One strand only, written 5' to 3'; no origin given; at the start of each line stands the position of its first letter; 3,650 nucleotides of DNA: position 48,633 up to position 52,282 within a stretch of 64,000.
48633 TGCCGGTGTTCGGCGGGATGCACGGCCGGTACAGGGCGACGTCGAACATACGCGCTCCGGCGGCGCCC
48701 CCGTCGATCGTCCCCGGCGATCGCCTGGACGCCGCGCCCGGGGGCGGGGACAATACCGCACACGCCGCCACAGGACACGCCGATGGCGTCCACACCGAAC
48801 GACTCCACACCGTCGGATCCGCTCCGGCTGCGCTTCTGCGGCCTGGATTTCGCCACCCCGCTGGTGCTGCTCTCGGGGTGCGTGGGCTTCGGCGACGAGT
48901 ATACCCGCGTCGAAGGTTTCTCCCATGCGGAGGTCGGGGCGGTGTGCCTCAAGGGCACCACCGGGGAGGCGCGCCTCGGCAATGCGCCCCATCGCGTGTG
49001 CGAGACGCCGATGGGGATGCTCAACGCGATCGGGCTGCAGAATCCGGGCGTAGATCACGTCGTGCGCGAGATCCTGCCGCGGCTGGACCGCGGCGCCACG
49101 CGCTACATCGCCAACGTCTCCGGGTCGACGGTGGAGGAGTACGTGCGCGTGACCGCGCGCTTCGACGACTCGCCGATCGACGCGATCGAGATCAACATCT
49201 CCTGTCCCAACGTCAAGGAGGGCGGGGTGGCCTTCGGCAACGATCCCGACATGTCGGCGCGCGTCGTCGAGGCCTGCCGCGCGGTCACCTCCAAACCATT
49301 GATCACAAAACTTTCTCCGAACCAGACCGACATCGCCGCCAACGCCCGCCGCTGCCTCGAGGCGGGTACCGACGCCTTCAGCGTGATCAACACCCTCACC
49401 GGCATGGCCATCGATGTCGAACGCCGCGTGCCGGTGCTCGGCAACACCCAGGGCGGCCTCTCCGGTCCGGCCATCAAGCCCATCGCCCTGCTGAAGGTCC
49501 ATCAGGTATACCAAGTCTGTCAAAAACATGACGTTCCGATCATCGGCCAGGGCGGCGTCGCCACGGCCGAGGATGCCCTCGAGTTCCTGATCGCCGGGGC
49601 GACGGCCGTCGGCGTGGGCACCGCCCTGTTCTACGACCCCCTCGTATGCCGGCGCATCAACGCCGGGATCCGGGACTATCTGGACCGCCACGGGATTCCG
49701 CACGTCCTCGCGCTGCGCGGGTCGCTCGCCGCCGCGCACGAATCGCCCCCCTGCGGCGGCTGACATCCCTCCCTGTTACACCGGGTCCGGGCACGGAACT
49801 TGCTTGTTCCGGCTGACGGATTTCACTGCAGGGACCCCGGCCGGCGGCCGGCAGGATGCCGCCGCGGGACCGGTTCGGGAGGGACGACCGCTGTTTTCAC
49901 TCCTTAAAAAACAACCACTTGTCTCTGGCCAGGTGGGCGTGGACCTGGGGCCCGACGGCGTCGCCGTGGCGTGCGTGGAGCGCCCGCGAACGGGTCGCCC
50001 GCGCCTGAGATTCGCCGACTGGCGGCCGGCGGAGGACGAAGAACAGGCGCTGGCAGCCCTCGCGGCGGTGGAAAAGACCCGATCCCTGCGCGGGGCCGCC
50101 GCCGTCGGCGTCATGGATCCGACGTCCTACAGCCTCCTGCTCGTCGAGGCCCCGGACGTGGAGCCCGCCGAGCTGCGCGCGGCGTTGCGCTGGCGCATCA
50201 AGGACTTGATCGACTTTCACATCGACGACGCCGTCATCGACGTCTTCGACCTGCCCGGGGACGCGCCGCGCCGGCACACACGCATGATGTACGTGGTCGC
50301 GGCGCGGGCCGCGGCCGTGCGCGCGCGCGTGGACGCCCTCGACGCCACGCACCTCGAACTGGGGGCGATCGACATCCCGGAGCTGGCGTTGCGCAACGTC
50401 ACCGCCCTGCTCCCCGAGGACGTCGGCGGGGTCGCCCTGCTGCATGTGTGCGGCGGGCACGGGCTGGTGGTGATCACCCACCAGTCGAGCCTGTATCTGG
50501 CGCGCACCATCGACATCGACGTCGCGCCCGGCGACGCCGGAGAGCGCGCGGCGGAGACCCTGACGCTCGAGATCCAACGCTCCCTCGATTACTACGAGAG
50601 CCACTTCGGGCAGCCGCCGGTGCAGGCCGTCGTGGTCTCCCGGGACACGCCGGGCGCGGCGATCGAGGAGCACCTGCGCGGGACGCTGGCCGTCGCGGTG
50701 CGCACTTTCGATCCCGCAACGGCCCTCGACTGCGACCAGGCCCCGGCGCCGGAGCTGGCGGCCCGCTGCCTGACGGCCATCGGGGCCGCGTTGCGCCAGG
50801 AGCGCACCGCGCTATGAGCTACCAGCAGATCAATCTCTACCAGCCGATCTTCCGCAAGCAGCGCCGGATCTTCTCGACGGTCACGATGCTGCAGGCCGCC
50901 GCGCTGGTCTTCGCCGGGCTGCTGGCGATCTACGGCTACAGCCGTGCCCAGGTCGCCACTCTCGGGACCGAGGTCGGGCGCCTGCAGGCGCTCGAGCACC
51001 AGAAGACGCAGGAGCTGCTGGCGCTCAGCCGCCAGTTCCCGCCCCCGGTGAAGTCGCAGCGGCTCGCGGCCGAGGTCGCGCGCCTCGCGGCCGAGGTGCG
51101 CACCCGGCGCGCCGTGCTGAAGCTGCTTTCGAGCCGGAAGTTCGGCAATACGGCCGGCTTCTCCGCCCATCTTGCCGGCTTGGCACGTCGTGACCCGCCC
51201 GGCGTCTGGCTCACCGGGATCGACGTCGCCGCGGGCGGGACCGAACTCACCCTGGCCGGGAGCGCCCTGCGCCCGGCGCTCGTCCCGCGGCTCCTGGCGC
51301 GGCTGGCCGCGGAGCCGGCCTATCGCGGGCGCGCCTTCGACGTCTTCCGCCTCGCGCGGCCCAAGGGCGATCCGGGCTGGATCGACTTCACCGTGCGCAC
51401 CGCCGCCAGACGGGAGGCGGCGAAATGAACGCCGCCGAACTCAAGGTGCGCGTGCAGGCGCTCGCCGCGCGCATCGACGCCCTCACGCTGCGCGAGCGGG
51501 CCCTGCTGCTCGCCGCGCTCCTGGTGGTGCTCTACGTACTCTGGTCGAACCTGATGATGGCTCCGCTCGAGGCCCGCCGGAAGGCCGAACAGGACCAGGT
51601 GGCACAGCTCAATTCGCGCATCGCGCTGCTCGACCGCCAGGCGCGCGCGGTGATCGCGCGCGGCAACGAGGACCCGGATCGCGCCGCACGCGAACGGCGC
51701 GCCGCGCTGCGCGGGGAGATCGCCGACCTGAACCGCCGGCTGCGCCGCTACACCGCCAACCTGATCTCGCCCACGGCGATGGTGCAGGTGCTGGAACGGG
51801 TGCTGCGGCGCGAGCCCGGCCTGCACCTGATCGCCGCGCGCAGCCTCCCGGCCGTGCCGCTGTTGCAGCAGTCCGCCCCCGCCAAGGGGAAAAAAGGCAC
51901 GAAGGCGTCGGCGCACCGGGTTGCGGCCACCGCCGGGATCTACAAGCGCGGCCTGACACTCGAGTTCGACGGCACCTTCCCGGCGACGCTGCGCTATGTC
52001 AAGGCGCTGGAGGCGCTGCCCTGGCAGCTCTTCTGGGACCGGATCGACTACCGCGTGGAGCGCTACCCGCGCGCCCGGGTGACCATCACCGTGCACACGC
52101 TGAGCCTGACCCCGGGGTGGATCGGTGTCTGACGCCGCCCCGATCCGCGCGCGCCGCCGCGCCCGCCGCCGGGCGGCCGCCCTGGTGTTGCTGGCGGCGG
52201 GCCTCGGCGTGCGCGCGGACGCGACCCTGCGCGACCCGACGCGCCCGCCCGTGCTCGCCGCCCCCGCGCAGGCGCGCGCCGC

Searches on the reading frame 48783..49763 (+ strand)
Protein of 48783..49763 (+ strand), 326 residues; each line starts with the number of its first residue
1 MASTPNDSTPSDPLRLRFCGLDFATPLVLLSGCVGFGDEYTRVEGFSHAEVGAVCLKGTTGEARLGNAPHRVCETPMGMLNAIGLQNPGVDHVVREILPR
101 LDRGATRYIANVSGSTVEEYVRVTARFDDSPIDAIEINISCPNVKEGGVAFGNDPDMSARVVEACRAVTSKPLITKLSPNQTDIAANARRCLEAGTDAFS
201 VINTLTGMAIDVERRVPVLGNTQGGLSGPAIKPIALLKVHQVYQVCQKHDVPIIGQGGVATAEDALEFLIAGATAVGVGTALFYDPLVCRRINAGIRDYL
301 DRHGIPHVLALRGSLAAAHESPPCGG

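Call 6: search_protein_families(library=ncbifam, proteins=[window:48783-49763:+], max_evalue=0.01)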
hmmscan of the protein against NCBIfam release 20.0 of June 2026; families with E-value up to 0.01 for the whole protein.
window:48783-49763:+ (326 aa): 28 families (the best 25 are shown)
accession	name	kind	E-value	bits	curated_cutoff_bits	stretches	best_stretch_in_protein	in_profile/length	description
NF005574.0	PRK07259.1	equivalog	3.2e-110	367.8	269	1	14-314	5-301/304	dihydroorotate dehydrogenase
TIGR01037.2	pyrD_sub1_fam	subfamily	3.9e-95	318.4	270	1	15-307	2-291/300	dihydroorotate dehydrogenase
NF041011.1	dihydoor_dh_Arch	equivalog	9.5e-64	215.3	330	1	18-306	3-279/289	dihydroorotate dehydrogenase PyrD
NF006183.0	PRK08318.1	equivalog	1.6e-43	149.1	335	1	14-314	4-318/422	NAD-dependent dihydropyrimidine dehydrogenase subunit PreA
NF002702.0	PRK02506.1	equivalog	3e-36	125.1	301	1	22-316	12-310/313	dihydroorotate oxidase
NF003652.0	PRK05286.2-5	equivalog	4.7e-29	101.7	267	1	12-307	49-351/353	quinone-dependent dihydroorotate dehydrogenase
NF003645.0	PRK05286.1-2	equivalog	2.3e-24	85.9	366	1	10-314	42-353/359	quinone-dependent dihydroorotate dehydrogenase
NF003651.0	PRK05286.2-4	equivalog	2.9e-24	85.4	448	1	14-309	62-369/377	quinone-dependent dihydroorotate dehydrogenase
NF003650.0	PRK05286.2-3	equivalog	1.9e-22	79.7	477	1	12-314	71-387/393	quinone-dependent dihydroorotate dehydrogenase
NF005741.0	PRK07565.1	subfamily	6.2e-21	74.8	303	1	109-320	106-311/335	dihydroorotate dehydrogenase-like protein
NF003648.0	PRK05286.2-1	equivalog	1e-20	73.9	433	1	13-314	50-354/360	quinone-dependent dihydroorotate dehydrogenase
NF003649.0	PRK05286.2-2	equivalog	9.2e-17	61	505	1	18-308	54-342/351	quinone-dependent dihydroorotate dehydrogenase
TIGR01036.1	pyrD_sub2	equivalog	3.2e-16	59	200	1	11-308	43-347/356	dihydroorotate dehydrogenase (quinone)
NF003646.0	PRK05286.1-4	equivalog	8.5e-16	57.7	457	1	19-285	50-324/341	quinone-dependent dihydroorotate dehydrogenase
NF003644.0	PRK05286.1-1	equivalog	1.4e-14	53.9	418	1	17-285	48-324/336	quinone-dependent dihydroorotate dehydrogenase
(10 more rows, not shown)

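Call 7: search_protein_families(library=pfam, proteins=[window:48783-49763:+], max_evalue=0.01)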
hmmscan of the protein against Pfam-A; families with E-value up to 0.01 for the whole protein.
window:48783-49763:+ (326 aa): 6 families
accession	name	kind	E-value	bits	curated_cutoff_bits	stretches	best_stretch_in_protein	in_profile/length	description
PF01180.27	DHO_dh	-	2.5e-75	253.8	27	1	15-299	3-290/291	Dihydroorotate dehydrogenase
PF01207.24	Dus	-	4.2e-09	36.4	20.4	1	238-292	172-227/311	Dihydrouridine synthase (Dus)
PF03060.21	NMO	-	2e-05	24.6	28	1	218-283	162-226/331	Nitronate monooxygenase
PF00478.31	IMPDH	-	0.00022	20.8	25.6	1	239-282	196-239/345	IMP dehydrogenase / GMP reductase domain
PF01070.24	FMN_dh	-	0.0014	18.2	24.9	1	240-284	264-307/350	FMN-dependent dehydrogenase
PF00977.27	His_biosynth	-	0.002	18.1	23.6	1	240-292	63-115/228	Histidine biosynthesis protein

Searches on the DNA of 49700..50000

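Call 67: search_rna_families(source=window, start=49700, end=50000, threshold=evalue, max_evalue=1)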
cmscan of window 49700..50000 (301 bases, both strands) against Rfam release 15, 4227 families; matches with E-value up to 1: 0.
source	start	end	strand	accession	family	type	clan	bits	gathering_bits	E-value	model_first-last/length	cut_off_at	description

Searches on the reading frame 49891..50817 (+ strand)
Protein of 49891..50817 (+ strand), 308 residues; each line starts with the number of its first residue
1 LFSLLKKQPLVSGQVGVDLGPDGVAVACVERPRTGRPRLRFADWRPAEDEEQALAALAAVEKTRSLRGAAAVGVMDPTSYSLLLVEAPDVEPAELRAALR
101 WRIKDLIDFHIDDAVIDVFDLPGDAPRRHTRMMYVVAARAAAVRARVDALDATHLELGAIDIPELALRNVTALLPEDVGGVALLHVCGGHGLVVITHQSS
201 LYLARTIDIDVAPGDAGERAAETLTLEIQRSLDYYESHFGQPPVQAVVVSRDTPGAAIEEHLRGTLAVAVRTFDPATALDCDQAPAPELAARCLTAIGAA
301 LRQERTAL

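Call 25: find_homologous_proteins(query=window:49891-50814:+, max_evalue=0.00001)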
Query window:49891-50814:+ (308 aa): 2756 proteins with E <= 0.00001 among 8000 candidates; the best 120 are listed.
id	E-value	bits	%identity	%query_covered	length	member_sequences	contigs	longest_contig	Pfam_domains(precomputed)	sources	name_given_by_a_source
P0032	9.0e-183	624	100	95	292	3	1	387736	PF11104.15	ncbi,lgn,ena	-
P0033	9.5e-130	450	76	94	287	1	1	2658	PF11104.15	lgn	-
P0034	2.4e-129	449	71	100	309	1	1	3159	PF11104.15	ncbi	-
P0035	2.9e-123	429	71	94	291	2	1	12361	PF11104.15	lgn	-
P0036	6.7e-123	428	71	95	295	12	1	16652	PF11104.15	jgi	jgi:MSHA biogenesis protein MshI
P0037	1.6e-101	358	64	91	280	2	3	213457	PF11104.15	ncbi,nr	ncbi:MAG: hypothetical protein B7Z66_02805 [Chromatiales bacterium 21-64-14]|nr:MAG: hypothetical pr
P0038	9.2e-80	286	52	95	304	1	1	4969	PF11104.15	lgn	-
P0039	1.1e-79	286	50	98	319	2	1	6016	PF11104.15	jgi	-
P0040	1.7e-79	285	51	100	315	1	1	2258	PF11104.15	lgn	-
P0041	1.9e-79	285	50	99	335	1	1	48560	PF11104.15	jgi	-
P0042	1.0e-78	283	53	93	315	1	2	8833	PF11104.15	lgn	-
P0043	1.3e-78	282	51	95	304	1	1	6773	PF11104.15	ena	-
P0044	2.3e-78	282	46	99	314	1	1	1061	PF11104.15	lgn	-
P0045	3.2e-78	281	49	100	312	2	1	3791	PF11104.15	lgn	-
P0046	3.3e-78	281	51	95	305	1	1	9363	PF11104.15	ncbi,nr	ncbi:MAG: hypothetical protein KGJ12_00955 [Gammaproteobacteria bacterium]|nr:hypothetical protein [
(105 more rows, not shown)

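Call 35: find_related_loci(query=A2, collection=genome_contigs, flank=10000)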
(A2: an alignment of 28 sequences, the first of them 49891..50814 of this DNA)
Query A2 (308 aa) in genome_contigs; peptide patterns used: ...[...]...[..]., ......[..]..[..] (x = any residue, [..] = any of these).
599 stretches matched a pattern (row limit reached: there are more); 594 encode a relative of the query (tblastn E <= 1e-3); the best 80 are kept; 80 distinct loci.
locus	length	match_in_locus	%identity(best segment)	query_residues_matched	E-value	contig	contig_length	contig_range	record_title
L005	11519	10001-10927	71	1-308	2e-131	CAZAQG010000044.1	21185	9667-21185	MAG TPA_asm: uncultured Chromatiales bacterium isolate SRP128015_co4_81 genome assembly, contig: NODE_526_length_21185_c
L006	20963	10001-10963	48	1-308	6e-85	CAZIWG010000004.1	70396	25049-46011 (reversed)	MAG TPA_asm: uncultured Granulosicoccaceae bacterium isolate SRP128015_co3_116 genome assembly, contig: NODE_176_length_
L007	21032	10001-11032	46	1-308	3e-83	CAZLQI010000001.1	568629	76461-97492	MAG TPA_asm: uncultured Chromatiales bacterium isolate SRP128015_co4_63 genome assembly, contig: NODE_1_length_568629_co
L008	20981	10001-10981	47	1-306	4e-83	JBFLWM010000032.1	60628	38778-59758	MAG: Pseudomonadota bacterium isolate MAG032 MAG032_32, whole genome shotgun sequence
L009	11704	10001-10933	48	1-308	2e-81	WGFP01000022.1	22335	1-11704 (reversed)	MAG: Acidiferrobacterales bacterium isolate S146_88 k151_163366, whole genome shotgun sequence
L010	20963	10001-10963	46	1-308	4e-80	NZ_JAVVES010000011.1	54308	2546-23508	MAG: Sulfuriflexus sp. isolate TamC13-27 NODE_11_length_54308_cov_6.038834, whole genome shotgun sequence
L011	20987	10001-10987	46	1-308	6e-80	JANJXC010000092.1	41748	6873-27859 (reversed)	MAG: Gammaproteobacteria bacterium isolate RS263_metabat.bin.44 RS263_k141_162706, whole genome shotgun sequence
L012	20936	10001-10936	46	1-308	2e-78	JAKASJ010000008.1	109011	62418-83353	MAG: Proteobacteria bacterium isolate YP1.bin44 NODE_169_length_109011_cov_3.760369, whole genome shotgun sequence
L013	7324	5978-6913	44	4-308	1e-78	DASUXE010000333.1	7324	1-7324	MAG TPA_asm: Gammaproteobacteria bacterium isolate SMAG_U1861 k141_1469474, whole genome shotgun sequence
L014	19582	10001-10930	47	1-308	9e-78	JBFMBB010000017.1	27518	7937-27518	MAG: Pseudomonadota bacterium isolate MAG153 MAG153_17, whole genome shotgun sequence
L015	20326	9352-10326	44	1-308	1e-77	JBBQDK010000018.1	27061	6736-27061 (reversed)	MAG: Gammaproteobacteria bacterium isolate Co_metawrap_1177 Cmw_1177_k141_5406257_length_27061_cov_9.0000, whole genome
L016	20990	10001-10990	45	1-308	2e-77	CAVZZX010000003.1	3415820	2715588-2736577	MAG: uncultured Gammaproteobacteria bacterium isolate MFD01721.bin.1.315 genome assembly, contig: contig_3809, whole gen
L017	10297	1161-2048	47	20-308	2e-77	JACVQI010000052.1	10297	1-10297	MAG: Gammaproteobacteria bacterium isolate B4_bin.12 scaffold_1302, whole genome shotgun sequence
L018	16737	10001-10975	44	1-308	1e-77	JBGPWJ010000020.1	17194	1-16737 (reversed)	MAG: Gammaproteobacteria bacterium isolate OBJ1_062018_090_67 k141_436406_length_17194_cov_14.8000, whole genome shotgun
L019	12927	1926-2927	44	1-308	2e-77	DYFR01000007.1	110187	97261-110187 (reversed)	MAG TPA_asm: Thiohalomonas denitrificans isolate BE2011_63_42 Afr_mines_BE2011_61_length_110187_cov_18_441470, whole gen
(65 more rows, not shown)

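Call 60: search_protein_families(library=ncbifam, proteins=[window:49891-50817:+], max_evalue=0.001)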
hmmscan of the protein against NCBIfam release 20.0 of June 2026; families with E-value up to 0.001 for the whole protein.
window:49891-50817:+ (308 aa): 1 family
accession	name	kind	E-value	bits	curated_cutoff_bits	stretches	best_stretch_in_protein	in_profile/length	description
TIGR01175.1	pilM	subfamily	3.5e-09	36.1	133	1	82-179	84-181/348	type IV pilus assembly protein PilM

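Call 61: find_encoding_contigs(protein=P0033, flank=10000, max_places=1)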
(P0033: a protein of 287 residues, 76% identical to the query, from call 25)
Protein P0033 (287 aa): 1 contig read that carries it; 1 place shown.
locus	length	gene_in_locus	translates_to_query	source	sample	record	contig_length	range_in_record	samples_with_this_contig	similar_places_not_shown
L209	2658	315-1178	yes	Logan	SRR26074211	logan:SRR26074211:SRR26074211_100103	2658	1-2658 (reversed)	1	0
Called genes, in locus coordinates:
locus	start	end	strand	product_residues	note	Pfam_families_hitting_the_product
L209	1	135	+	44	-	?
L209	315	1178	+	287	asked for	PF11104:PilM_2 (faint)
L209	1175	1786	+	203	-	PF05137:PilN (weak)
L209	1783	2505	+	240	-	PF04612:T2SSM (weak)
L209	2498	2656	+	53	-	?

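Call 62: find_encoding_contigs(protein=P0036, flank=10000, max_places=1)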
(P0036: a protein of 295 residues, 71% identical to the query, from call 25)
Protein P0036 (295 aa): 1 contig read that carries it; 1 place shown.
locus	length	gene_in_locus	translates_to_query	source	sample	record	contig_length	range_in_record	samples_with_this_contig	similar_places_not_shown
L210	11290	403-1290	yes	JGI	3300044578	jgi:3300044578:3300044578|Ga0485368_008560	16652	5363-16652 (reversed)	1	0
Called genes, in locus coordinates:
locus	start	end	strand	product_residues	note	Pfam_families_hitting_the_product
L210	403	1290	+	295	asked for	PF11104:PilM_2 (faint)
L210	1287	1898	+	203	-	PF05137:PilN (weak)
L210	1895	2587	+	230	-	-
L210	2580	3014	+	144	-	-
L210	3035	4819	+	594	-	PF07655:Secretin_N_2, PF00263:Secretin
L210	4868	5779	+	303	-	PF13191:AAA_16, PF13401:AAA_22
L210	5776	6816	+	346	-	-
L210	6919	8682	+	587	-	PF05157:MshEN, PF13191:AAA_16 (faint), PF25199:nSTAND_NTPase5 (faint), PF00437:T2SSE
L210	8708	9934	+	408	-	PF28597:T2SSF_N, PF00482:T2SSF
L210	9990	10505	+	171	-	-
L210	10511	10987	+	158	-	PF00023:Ank (faint), PF13606:Ank_3 (faint), PF12796:Ank_2, PF13857:Ank_5, PF13637:Ank_4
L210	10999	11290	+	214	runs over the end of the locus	PF04143:Sulf_transp (faint)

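Call 63: find_encoding_contigs(protein=P0037, flank=10000, max_places=1)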
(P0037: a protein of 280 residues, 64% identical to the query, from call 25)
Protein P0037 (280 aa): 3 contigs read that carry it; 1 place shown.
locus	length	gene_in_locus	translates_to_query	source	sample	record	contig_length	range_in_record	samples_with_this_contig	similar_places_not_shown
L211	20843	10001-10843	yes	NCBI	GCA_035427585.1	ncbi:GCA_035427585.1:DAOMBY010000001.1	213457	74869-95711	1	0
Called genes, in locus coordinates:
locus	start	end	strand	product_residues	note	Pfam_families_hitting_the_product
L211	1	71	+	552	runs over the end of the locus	PF03109:ABC1, PF27536:UbiB_helical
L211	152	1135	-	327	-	PF04087:DUF389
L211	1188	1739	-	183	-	PF01965:DJ-1_PfpI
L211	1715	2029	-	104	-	PF04748:Polysacc_deac_2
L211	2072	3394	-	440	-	PF22694:CtpB_N-like, PF00595:PDZ, PF13180:PDZ_2, PF17820:PDZ_6, PF03572:Peptidase_S41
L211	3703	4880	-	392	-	PF01551:Peptidase_M23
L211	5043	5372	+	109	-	PF01022:HTH_5, PF12840:HTH_20, PF13412:HTH_24 (faint), PF12802:MarR_2 (faint)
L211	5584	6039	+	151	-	PF00581:Rhodanese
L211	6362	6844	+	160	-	PF02556:SecB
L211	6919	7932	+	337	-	PF01210:NAD_Gly3P_dh_N, PF02558:ApbA (weak), PF03807:F420_oxidored (weak), PF07479:NAD_Gly3P_dh_C, PF20618:GPD_NAD_C_bact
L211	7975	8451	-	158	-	PF00588:SpoU_methylase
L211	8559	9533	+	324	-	PF01180:DHO_dh, PF01207:Dus (faint)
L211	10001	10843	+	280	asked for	PF11104:PilM_2 (weak)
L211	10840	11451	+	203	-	PF05137:PilN (weak)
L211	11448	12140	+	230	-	PF04612:T2SSM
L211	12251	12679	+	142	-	-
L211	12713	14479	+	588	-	PF07655:Secretin_N_2, PF00263:Secretin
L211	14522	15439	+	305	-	PF13191:AAA_16, PF13401:AAA_22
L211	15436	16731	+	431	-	PF13176:TPR_7 (faint), PF13429:TPR_15 (faint), PF00515:TPR_1 (faint), PF07719:TPR_2 (faint), PF13174:TPR_6 (faint), PF13424:TPR_12 (faint), PF14559:TPR_19, PF13432:TPR_16 (weak), +2 more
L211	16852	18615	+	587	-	PF05157:MshEN, PF00437:T2SSE, PF25199:nSTAND_NTPase5 (faint)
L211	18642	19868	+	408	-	PF28597:T2SSF_N, PF00482:T2SSF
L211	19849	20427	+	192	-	PF07963:N_methyl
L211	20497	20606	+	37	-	PF07963:N_methyl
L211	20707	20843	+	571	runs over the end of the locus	PF04932:Wzy_C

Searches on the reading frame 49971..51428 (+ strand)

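Call 6: search_protein_families(library=ncbifam, proteins=[window:49971-51428:+], max_evalue=0.01)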
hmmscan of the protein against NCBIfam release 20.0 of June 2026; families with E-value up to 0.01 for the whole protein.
window:49971-51428:+ (485 aa): 0 families

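Call 7: search_protein_families(library=pfam, proteins=[window:49971-51428:+], max_evalue=0.01)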
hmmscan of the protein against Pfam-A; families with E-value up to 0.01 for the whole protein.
window:49971-51428:+ (485 aa): 1 family
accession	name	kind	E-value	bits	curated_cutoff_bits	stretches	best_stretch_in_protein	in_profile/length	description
PF05137.18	PilN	-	8.4e-05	23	22.8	1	401-462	3-62/78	Fimbrial assembly protein (PilN)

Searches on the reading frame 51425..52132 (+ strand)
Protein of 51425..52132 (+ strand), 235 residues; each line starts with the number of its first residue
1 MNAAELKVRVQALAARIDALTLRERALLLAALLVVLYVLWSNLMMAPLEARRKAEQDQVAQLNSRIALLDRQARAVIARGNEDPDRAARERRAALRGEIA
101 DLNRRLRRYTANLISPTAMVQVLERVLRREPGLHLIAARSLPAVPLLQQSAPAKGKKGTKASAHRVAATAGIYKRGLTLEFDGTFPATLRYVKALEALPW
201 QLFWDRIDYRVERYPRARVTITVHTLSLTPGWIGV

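Call 6: search_protein_families(library=ncbifam, proteins=[window:51425-52132:+], max_evalue=0.01)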
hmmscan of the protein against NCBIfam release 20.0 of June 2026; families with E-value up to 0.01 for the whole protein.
window:51425-52132:+ (235 aa): 0 families

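Call 7: search_protein_families(library=pfam, proteins=[window:51425-52132:+], max_evalue=0.01)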
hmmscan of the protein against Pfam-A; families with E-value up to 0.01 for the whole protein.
window:51425-52132:+ (235 aa): 1 family
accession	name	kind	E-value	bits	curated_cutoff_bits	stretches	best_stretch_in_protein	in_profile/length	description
PF04612.17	T2SSM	-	7.2e-05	23.5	27.8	1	12-95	3-87/160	Type II secretion system (T2SS), protein M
